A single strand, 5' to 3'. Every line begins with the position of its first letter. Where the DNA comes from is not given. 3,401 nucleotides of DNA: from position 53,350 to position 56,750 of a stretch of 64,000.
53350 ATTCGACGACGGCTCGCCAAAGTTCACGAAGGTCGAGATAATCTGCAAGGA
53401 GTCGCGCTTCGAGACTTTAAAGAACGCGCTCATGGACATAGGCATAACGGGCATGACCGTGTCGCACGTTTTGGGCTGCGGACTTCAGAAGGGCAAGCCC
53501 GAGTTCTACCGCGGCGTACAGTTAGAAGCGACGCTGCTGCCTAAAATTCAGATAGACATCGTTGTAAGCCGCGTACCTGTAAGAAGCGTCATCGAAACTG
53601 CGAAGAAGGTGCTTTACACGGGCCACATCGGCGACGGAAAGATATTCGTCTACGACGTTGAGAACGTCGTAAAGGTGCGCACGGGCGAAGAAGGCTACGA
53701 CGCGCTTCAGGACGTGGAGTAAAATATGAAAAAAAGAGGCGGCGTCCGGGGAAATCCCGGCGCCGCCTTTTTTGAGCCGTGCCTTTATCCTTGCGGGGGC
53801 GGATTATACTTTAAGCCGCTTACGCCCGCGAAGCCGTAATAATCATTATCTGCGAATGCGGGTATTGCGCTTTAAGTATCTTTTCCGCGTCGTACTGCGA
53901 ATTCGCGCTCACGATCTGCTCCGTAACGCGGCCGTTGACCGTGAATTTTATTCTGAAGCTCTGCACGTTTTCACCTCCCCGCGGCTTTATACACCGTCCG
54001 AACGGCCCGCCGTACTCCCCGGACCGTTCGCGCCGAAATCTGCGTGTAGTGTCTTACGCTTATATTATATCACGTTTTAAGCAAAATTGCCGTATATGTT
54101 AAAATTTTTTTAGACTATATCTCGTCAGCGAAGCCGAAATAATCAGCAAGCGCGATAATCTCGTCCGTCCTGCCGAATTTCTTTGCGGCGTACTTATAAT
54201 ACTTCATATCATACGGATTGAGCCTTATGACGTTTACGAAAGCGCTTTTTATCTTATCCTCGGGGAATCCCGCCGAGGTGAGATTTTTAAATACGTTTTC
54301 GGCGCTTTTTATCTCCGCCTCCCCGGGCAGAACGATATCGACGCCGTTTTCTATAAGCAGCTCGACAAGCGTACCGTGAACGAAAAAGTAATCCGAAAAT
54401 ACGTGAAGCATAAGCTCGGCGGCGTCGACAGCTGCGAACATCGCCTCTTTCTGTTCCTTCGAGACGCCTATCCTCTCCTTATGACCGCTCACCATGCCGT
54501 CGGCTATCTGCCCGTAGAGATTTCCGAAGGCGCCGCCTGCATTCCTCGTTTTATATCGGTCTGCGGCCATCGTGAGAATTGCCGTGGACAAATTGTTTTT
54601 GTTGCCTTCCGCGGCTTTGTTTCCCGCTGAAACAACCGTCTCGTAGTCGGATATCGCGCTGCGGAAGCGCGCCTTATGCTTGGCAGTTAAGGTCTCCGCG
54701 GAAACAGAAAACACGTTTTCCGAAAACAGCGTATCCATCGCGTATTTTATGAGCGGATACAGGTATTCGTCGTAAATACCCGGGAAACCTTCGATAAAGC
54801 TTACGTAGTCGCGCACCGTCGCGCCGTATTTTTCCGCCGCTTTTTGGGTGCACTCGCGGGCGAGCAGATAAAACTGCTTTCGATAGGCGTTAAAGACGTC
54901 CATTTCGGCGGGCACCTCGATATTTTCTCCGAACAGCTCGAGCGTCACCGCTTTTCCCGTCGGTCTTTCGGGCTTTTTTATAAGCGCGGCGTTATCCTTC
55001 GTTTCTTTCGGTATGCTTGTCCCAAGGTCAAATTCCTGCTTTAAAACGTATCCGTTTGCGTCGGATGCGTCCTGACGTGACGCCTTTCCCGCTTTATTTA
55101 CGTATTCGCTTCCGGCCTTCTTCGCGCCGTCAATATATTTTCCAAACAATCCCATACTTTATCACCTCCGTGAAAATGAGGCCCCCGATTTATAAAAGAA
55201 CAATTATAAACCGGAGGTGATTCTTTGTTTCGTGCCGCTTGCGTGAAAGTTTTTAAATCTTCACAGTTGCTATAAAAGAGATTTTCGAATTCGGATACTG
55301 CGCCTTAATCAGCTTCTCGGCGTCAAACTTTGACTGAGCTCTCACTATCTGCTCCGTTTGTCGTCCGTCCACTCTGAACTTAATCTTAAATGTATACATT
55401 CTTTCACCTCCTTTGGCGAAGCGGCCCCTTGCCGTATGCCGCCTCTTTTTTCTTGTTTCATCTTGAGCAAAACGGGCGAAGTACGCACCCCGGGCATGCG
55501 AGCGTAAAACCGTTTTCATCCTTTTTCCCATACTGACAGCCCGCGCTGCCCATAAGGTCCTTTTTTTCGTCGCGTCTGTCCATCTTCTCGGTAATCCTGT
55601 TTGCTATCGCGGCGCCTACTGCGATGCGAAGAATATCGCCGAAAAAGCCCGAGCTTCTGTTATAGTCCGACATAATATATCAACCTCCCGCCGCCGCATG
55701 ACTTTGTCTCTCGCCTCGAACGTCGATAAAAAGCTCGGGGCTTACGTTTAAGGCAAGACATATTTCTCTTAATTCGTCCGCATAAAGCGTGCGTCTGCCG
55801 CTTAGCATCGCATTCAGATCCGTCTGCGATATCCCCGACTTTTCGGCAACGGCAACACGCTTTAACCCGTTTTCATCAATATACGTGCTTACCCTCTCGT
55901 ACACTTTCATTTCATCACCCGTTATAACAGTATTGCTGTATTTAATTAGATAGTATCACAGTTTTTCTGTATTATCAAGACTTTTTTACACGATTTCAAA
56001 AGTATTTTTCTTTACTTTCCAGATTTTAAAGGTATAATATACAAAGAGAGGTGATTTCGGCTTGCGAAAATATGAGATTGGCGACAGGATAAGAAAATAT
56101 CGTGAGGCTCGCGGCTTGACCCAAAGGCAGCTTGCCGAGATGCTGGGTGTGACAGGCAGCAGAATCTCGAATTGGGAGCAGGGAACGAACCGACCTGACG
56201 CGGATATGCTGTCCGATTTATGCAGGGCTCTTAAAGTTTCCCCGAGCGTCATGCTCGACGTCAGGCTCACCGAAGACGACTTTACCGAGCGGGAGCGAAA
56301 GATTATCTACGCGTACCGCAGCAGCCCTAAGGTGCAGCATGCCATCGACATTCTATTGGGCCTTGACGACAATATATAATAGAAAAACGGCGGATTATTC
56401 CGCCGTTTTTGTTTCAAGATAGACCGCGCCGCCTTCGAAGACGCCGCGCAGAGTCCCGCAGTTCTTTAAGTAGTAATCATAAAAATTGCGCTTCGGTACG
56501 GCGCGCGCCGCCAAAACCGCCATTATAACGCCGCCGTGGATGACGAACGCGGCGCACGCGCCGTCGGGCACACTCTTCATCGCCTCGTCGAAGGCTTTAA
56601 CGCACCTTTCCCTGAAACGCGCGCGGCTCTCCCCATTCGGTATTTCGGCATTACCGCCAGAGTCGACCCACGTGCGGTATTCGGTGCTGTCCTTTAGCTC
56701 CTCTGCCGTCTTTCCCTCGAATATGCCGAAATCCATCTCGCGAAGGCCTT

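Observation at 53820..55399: Two 48-aa paralogues flank the 346-aa gene: conserved 40-residue N-terminal part, divergent 8-residue C-terminus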

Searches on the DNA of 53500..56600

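Call 77: search_rna_families(source=window, start=53500, end=56600, threshold=evalue, max_evalue=1)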
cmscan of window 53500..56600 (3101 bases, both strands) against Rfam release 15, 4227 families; matches with E-value up to 1: 4.
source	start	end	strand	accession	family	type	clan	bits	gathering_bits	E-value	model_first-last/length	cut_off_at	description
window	53633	53769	+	RF00166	PrrB_RsmZ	Gene; sRNA;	CL00106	27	44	0.0014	1-133/133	no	PrrB/RsmZ RNA family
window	53720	53840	-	RF02621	BSnc120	Gene; sRNA;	-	22.7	114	0.06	1-88/88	no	Brucella sRNA 120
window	53654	53779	+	RF01409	STnc250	Gene; sRNA;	-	21.7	42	0.37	1-94/94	no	STnc250 Hfq binding RNA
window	56378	56412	+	RF00166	PrrB_RsmZ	Gene; sRNA;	CL00106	19.5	44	0.14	98-132/133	no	PrrB/RsmZ RNA family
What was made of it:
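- Tried and rejected: Rfam matches in the cassette are all below threshold and overlap terminators (call 77).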

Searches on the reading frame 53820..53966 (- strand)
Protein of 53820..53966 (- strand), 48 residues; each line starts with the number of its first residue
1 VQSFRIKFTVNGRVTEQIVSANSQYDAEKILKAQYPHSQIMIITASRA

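Call 3: search_protein_families(library=pfam, proteins=[window:53820-53966:-], max_evalue=1)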
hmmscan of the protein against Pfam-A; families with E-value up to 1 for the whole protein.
window:53820-53966:- (48 aa): 0 families

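Call 4: search_protein_families(library=phrogs, proteins=[window:53820-53966:-], max_evalue=1)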
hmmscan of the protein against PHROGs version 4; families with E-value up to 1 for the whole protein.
window:53820-53966:- (48 aa): 4 families
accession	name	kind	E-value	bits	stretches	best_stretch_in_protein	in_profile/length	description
phrog_16595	-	unknown function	0.00063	21.4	1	17-40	11-34/42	-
phrog_685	-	unknown function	0.0015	19.3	1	5-46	4-45/47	-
phrog_10251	-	unknown function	0.046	14.7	1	11-40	72-101/116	-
phrog_23133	-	unknown function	0.12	13.4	1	1-30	2-32/75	-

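Call 6: search_protein_families(library=padloc, proteins=[window:53820-53966:-], max_evalue=1)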
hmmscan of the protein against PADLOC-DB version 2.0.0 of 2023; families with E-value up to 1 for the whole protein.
window:53820-53966:- (48 aa): 0 families

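Call 7: search_protein_families(library=ncbifam, proteins=[window:53820-53966:-], max_evalue=1)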
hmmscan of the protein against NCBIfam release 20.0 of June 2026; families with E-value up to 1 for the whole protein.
window:53820-53966:- (48 aa): 0 families

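Call 10: search_dna_similar(query=window:53823-53966:-, collection=phages, mode=protein, max_evalue=10, max_rows=40)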
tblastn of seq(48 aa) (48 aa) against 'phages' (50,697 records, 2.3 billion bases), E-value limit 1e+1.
Records with a match: 23; places in all: 23; records where one place covers at least 80% of the query: 1.
Best place of each record, by identity: <60% 23.
By first word of the organism name: Bacillus 20; Serratia 2; Vibrio 1.
By host as written in the record: Bacillus thuringiensis subsp. kurstaki 5; - 3; Bacillus thuringiensis subsp. kurstaki ATCC 33679 3; Bacillus anthracis Sterne 2; Bacillus thuringiensis subspecies kurstaki 2; Bacillus thuringiensis subsp. Kurstaki 2; Bacilluls thuringiensis kurstaki 2; Klebsiella pneumoniae 1; and 3 more.
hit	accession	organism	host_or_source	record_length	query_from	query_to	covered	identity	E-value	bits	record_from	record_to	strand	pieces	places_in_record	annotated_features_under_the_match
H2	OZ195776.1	Vibrio phage D479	Seawater and oysters mix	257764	4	44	85%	39.0%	1e+0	31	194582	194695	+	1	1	hypothetical protein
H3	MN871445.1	Serratia phage KpHz_2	Klebsiella pneumoniae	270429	8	43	75%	38.5%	6e+0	29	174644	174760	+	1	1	record has no annotation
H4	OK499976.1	Bacillus phage vB_BanH_JarJar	Bacillus anthracis Sterne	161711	11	37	56%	44.4%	2e+0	30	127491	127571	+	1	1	hypothetical protein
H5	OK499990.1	Bacillus phage vB_BanH_RonSwanson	Bacillus anthracis Sterne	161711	11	37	56%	44.4%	2e+0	30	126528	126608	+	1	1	hypothetical protein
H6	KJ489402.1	Bacillus phage Riley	-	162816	11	37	56%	44.4%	2e+0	30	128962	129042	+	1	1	hypothetical protein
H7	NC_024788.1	Bacillus phage Riley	-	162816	11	37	56%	44.4%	2e+0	30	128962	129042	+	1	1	hypothetical protein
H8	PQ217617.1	Bacillus phage Atlee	Bacillus thuringiensis subspecies ...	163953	11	37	56%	44.4%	2e+0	30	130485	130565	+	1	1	hypothetical protein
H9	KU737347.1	Bacillus phage Phrodo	Bacillus thuringiensis subsp. kurstaki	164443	11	37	56%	44.4%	2e+0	30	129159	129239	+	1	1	hypothetical protein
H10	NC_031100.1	Bacillus phage Phrodo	Bacillus thuringiensis subsp. kurstaki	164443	11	37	56%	44.4%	2e+0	30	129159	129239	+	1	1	hypothetical protein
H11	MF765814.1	Bacillus phage Taffo16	Bacillus thuringiensis subsp. kurstaki ...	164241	11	37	56%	44.4%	2e+0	30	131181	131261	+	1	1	hypothetical protein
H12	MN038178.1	Bacillus phage Beyonphe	Bacillus cereus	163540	11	37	56%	44.4%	2e+0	30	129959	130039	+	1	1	214: hypothetical protein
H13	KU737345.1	Bacillus phage Juglone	Bacillus thuringiensis subsp. kurstaki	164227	11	37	56%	44.4%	2e+0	30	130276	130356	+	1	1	hypothetical protein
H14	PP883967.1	Bacillus phage Jabberwock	Bacillus thuringiensis kurstaki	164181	11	37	56%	44.4%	2e+0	30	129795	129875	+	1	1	hypothetical protein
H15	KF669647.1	Bacillus phage BigBertha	Bacillus thuringiensis subsp. Kurstaki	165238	11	37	56%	44.4%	2e+0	30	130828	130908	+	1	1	hypothetical protein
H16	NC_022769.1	Bacillus phage BigBertha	Bacillus thuringiensis subsp. Kurstaki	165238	11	37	56%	44.4%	2e+0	30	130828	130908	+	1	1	hypothetical protein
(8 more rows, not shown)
